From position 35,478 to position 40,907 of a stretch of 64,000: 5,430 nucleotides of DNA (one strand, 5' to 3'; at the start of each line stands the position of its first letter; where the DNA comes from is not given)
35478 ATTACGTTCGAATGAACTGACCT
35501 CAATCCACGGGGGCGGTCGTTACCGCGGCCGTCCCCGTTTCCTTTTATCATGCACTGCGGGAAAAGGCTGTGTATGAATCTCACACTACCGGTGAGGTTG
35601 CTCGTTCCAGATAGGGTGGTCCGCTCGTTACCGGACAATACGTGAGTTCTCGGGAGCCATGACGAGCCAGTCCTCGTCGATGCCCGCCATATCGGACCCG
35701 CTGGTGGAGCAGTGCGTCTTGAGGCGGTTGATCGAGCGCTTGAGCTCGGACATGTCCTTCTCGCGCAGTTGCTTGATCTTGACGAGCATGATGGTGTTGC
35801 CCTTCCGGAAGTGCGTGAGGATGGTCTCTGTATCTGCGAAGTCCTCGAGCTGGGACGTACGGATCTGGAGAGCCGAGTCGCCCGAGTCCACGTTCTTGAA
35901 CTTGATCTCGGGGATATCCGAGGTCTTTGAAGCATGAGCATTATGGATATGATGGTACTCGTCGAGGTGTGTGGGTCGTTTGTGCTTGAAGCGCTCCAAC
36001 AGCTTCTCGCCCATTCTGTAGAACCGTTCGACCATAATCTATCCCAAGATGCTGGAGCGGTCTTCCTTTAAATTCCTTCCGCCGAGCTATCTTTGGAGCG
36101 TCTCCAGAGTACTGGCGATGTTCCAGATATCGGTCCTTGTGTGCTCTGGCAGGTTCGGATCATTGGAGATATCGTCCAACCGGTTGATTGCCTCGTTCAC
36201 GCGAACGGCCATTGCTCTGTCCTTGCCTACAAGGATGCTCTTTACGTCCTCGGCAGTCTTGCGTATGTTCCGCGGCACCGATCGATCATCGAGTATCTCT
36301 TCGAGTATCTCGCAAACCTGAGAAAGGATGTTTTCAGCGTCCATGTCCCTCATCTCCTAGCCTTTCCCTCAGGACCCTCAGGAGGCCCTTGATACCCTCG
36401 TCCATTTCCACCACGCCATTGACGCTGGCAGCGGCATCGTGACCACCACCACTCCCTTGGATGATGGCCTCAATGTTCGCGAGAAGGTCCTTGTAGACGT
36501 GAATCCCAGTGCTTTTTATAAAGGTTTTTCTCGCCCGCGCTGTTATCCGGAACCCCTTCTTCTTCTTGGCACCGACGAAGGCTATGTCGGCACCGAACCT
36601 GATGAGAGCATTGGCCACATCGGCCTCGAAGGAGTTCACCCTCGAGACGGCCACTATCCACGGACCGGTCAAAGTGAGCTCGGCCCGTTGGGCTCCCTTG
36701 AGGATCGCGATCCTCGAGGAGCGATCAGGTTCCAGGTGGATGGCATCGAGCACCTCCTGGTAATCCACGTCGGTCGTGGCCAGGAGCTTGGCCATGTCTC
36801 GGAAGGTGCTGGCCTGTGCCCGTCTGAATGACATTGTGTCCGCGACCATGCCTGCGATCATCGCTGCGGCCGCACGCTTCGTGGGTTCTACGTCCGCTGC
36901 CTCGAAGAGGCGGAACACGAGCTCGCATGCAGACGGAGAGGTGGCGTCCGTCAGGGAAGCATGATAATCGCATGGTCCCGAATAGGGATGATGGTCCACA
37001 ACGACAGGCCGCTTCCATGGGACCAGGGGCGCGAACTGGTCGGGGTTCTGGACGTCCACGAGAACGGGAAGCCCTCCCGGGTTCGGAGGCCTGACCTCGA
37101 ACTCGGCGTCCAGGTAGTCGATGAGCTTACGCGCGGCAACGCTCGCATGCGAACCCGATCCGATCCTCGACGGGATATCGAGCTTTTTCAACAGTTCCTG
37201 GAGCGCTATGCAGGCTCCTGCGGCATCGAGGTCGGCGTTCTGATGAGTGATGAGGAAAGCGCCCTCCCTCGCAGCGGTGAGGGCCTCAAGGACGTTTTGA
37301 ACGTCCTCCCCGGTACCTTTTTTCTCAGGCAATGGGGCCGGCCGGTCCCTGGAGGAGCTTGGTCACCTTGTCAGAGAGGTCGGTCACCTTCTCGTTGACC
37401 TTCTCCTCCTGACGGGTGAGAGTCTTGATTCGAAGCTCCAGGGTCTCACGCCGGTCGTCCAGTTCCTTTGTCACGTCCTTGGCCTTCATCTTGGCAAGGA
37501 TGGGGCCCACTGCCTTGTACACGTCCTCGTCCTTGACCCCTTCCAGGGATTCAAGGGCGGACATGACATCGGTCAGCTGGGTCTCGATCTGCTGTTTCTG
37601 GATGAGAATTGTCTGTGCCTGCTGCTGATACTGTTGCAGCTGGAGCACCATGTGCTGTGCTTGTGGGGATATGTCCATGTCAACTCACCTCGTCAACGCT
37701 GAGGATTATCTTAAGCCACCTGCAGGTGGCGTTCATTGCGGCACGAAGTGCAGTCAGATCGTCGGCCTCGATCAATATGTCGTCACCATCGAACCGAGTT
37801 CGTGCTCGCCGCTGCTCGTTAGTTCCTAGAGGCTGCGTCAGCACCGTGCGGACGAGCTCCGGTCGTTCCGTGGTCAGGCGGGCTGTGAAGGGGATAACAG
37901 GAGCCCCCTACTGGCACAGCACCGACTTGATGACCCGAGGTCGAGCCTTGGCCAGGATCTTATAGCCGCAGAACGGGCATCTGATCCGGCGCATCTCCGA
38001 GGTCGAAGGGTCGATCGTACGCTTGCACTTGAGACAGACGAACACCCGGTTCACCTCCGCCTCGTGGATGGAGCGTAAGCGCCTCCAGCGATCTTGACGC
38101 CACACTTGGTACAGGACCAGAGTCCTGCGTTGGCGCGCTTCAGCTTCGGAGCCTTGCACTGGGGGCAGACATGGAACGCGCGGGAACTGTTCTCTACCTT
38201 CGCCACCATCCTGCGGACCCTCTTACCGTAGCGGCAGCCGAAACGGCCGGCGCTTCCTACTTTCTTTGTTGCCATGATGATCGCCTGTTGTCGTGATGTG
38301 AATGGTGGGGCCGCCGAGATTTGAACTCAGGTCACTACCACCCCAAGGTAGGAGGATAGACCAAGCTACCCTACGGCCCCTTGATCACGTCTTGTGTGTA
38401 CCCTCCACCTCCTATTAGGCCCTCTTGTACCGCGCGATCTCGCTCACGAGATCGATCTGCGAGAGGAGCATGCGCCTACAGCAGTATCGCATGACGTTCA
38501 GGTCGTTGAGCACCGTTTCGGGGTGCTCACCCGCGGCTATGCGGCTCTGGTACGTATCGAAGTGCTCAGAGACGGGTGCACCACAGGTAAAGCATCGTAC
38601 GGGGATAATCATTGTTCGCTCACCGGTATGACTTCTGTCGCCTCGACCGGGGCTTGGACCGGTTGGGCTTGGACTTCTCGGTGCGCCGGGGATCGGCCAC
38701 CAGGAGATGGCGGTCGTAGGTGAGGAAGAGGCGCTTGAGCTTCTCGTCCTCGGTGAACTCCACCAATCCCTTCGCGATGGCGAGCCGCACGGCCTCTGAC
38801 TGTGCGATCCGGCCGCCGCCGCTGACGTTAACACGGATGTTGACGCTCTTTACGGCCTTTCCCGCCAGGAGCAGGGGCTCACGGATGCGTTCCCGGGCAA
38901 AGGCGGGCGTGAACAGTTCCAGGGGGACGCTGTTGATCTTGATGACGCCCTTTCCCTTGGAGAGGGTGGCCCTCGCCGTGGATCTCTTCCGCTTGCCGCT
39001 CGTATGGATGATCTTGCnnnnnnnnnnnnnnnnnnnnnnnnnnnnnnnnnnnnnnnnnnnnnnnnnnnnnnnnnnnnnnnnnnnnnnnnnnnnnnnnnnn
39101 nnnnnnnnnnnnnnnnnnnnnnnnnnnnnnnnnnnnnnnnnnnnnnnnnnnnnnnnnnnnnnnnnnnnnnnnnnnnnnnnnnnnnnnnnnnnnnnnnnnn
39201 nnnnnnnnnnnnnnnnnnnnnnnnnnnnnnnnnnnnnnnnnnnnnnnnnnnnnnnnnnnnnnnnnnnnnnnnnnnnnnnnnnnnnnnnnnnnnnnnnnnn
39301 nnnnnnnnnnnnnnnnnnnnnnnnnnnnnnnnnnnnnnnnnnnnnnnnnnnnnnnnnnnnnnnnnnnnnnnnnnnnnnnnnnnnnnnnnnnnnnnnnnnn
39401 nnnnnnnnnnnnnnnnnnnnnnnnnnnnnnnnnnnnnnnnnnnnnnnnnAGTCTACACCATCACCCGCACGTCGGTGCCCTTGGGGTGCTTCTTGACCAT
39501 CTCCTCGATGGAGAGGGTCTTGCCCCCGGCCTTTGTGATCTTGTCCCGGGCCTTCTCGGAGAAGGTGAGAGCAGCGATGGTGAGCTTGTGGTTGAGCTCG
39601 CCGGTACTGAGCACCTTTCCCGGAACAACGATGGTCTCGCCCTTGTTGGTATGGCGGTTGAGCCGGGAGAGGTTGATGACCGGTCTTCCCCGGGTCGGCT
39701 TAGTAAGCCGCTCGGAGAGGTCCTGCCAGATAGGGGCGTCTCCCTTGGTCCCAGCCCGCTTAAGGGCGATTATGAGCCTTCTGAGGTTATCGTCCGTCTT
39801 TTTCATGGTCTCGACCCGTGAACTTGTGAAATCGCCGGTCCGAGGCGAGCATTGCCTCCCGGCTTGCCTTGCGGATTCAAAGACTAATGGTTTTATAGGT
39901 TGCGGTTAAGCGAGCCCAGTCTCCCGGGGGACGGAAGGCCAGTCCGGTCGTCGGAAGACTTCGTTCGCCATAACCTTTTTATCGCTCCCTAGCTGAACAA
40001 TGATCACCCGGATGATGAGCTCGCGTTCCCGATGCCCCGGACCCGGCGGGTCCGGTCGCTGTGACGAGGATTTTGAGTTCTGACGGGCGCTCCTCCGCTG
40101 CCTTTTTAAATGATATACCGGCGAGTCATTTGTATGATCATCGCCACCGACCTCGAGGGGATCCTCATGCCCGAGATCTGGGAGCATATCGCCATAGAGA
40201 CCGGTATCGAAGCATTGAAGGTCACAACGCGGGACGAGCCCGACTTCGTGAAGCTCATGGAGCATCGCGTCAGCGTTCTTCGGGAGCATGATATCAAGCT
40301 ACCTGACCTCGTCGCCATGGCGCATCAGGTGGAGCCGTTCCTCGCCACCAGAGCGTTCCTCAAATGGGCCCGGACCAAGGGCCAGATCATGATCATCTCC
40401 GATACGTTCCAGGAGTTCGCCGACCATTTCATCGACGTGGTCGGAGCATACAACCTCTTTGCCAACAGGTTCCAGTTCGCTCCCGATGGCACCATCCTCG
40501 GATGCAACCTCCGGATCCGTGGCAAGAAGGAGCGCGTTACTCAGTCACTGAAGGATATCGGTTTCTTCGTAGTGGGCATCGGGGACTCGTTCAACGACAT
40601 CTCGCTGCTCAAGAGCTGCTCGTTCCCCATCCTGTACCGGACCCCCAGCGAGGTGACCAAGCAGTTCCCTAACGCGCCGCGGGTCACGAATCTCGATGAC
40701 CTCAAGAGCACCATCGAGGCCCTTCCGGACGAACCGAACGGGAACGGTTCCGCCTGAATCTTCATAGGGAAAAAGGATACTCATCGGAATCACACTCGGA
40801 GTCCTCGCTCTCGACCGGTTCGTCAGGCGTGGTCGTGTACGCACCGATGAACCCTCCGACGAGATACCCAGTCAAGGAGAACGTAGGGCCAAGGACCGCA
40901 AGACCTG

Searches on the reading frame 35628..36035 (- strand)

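Call 26: search_protein_families(library=pfam, proteins=[window:35628-36035:-], max_evalue=0.01)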
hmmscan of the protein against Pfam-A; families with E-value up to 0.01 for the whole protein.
window:35628-36035:- (135 aa): 1 family
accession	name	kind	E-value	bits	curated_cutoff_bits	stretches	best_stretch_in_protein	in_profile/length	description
PF04472.17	SepF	-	1.8e-06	28.5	27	1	58-133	1-72/72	Cell division protein SepF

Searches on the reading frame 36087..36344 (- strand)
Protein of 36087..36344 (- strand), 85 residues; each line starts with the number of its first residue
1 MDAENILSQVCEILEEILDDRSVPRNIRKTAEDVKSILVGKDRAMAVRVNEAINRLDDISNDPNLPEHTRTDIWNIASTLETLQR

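Call 26: search_protein_families(library=pfam, proteins=[window:36087-36344:-], max_evalue=0.01)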
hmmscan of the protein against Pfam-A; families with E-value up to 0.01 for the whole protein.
window:36087-36344:- (85 aa): 2 families
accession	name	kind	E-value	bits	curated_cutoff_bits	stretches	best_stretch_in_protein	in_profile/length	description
PF03685.18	UPF0147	-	3.1e-30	104.5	23.6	1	4-83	2-81/81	Uncharacterised protein family (UPF0147)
PF06786.17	UPF0253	-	0.0015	19.3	27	0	49-72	27-50/65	Uncharacterised protein family (UPF0253)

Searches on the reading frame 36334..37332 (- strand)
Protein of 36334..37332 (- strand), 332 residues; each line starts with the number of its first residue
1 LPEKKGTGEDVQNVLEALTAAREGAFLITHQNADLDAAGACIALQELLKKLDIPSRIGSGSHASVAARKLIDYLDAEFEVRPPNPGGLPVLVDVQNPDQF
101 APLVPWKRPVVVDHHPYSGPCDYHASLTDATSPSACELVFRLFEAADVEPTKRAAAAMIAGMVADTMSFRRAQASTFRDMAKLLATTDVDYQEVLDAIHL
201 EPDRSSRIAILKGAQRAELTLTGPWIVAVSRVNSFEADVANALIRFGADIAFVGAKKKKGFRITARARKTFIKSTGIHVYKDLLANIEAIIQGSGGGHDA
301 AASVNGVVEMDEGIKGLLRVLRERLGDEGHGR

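Call 26: search_protein_families(library=pfam, proteins=[window:36334-37332:-], max_evalue=0.01)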
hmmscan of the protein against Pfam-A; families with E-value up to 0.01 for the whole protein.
window:36334-37332:- (332 aa): 2 families
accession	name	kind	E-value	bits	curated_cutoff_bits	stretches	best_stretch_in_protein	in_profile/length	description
PF01368.27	DHH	-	6.1e-11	43.1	28.1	1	27-162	4-125/125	DHH family, N-terminal domain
PF02272.25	DHHA1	-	0.0019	19.1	25.9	1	246-322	29-97/102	DHHA1 domain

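Call 62: search_protein_families(library=ncbifam, proteins=[window:36334-37332:-], max_evalue=0.001)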
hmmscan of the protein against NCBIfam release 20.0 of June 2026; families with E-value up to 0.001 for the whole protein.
window:36334-37332:- (332 aa): 7 families
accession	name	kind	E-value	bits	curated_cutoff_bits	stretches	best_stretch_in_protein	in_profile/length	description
NF011445.0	PRK14869.2-1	equivalog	6.3e-07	28.2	483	1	111-191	332-415/548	putative manganese-dependent inorganic diphosphatase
NF003877.0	PRK05427.1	equivalog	7.3e-07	28.9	283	1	27-193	6-178/308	manganese-dependent inorganic pyrophosphatase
NF011448.0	PRK14869.2-4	equivalog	3.4e-06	25.7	562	1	65-181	301-419/563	putative manganese-dependent inorganic diphosphatase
NF053633.1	OlncasPapPhNrnA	equivalog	5e-05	22.4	350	1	108-198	106-197/317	bifunctional oligoribonuclease/PAP phosphatase NrnA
NF011110.0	PRK14538.1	equivalog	9.6e-05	20.7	707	0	108-194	471-560/838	putative bifunctional signaling protein/50S ribosomal protein L9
NF011440.0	PRK14869.1-2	equivalog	0.00016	20.4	746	0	111-177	325-392/541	putative manganese-dependent inorganic diphosphatase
NF011443.0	PRK14869.1-5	equivalog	0.00036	19.1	335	0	112-185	332-407/546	putative manganese-dependent inorganic diphosphatase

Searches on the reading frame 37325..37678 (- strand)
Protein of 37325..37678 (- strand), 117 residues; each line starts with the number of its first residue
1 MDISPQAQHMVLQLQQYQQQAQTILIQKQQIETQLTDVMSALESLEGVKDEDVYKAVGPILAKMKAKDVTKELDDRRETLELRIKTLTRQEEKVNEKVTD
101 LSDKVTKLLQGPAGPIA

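Call 26: search_protein_families(library=pfam, proteins=[window:37325-37678:-], max_evalue=0.01)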
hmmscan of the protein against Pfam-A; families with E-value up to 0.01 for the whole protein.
window:37325-37678:- (117 aa): 3 families
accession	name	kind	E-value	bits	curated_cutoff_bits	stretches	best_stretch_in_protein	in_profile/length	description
PF01920.25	Prefoldin_2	-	6.4e-22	78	27.6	1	8-111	1-105/106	Prefoldin subunit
PF02996.22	Prefoldin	-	5.1e-05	23.6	23.2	0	70-110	72-112/120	Prefoldin subunit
PF11887.13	Mce4_CUP1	-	0.0029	17.7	32.6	0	65-109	65-109/222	Cholesterol uptake porter CUP1 of Mce4, putative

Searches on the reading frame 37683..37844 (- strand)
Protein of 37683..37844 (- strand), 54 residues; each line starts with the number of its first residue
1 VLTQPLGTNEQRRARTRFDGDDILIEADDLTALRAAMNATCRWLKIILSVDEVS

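Call 78: search_protein_families(library=pfam, proteins=[window:37683-37844:-], max_evalue=1)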
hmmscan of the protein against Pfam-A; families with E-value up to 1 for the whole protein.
seq(54 aa): 1 family
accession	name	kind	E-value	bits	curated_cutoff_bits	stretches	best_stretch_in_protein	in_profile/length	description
PF09341.15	Pcc1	-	3.3e-05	24.7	20.9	1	23-50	46-73/75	Transcription factor Pcc1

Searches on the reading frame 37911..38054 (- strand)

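Call 78: search_protein_families(library=pfam, proteins=[window:37911-38054:-], max_evalue=1)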
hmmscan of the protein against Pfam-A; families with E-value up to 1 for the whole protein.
seq(48 aa): 16 families
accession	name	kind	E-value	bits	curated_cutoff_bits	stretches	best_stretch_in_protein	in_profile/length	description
PF14369.11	Zn_ribbon_19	-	0.004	17.7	30.8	1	7-30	5-28/35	zinc-ribbon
PF08209.17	Sgf11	-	0.0046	16.9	26.4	1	3-15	3-15/33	Sgf11 (transcriptional regulation protein)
PF12647.12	RNHCP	-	0.0058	17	24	1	3-30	2-30/90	RNHCP domain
PF03604.18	Zn_ribbon_RPAB4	-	0.0063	16.6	24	1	6-38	2-32/32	DNA directed RNA polymerase, 7 kDa subunit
PF08772.16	Zn_ribbon_NOB1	-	0.013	16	24.9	1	4-38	8-38/72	Nin one binding (NOB1) Zn-ribbon like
PF13465.12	zf-H2C2_2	-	0.02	15.7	40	1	22-32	13-23/26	Zinc-finger double domain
PF18439.7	zf_UBZ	-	0.022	14.9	25.6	0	5-17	3-15/32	Ubiquitin-Binding Zinc Finger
PF22289.1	DmmA-like_C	-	0.031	14.7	27.4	1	6-33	3-28/44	Dimethylamine monooxygenase subunit DmmA-like, C-terminal domain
PF12773.13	DZR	-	0.033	14.8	27.3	1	5-37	13-38/45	Double zinc ribbon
PF01155.25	HypA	-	0.039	14.4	28.9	1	4-32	70-95/112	Hydrogenase/urease nickel incorporation, metallochaperone, hypA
PF19133.5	DUF5816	-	0.053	14.2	26.9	1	5-31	35-60/72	Family of unknown function (DUF5816)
PF07282.18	Cas12f1-like_TNB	-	0.055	14.1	26.3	1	7-33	31-50/60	Cas12f1-like, TNB domain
PF24461.1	DUF7576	-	0.062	13.6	27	1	15-44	3-38/60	Family of unknown function (DUF7576)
PF23455.1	DUF7129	-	0.1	12.8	30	1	5-33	12-37/45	Domain of unknown function (DUF7129)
PF08271.17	Zn_Ribbon_TF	-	0.15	12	29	1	5-33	1-29/43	TFIIB zinc-binding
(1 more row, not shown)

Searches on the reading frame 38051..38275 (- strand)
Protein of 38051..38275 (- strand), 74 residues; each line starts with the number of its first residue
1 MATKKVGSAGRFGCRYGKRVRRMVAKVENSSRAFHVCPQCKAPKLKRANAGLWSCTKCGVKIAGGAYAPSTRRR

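Call 24: find_homologous_proteins(query=window:38051-38275:-, max_evalue=0.00001)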
Query window:38051-38275:- (74 aa): 4 proteins with E <= 0.00001 among 4 candidates.
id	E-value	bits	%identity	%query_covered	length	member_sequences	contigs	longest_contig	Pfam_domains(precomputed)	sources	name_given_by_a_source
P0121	2.1e-41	156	99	100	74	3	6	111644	PF01780.26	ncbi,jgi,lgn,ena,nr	ncbi:MAG: 50S ribosomal protein L37ae [Candidatus Undinarchaeales archaeon]|jgi:large subunit riboso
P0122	3.5e-33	130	82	100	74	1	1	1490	PF01780.26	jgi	jgi:large subunit ribosomal protein L37Ae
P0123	9.1e-24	100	87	70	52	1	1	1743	PF01780.26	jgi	-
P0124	1.6e-14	71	51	92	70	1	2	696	PF01780.26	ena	-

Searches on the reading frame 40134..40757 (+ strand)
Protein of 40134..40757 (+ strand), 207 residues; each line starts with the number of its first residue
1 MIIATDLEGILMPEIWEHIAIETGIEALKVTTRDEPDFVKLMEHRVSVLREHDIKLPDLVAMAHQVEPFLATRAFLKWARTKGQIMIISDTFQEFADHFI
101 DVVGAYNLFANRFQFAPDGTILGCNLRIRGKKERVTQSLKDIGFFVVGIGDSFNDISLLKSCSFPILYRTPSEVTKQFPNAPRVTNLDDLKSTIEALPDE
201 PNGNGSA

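Call 26: search_protein_families(library=pfam, proteins=[window:40134-40757:+], max_evalue=0.01)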
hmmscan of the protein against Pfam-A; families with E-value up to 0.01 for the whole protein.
window:40134-40757:+ (207 aa): 2 families
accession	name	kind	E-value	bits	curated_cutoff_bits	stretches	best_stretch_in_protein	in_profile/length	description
PF00702.32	Hydrolase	-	0.00011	23.1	26.4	1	36-161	59-189/191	haloacid dehalogenase-like hydrolase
PF12710.13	HAD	-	0.00013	22.9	27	1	60-160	74-189/189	haloacid dehalogenase-like hydrolase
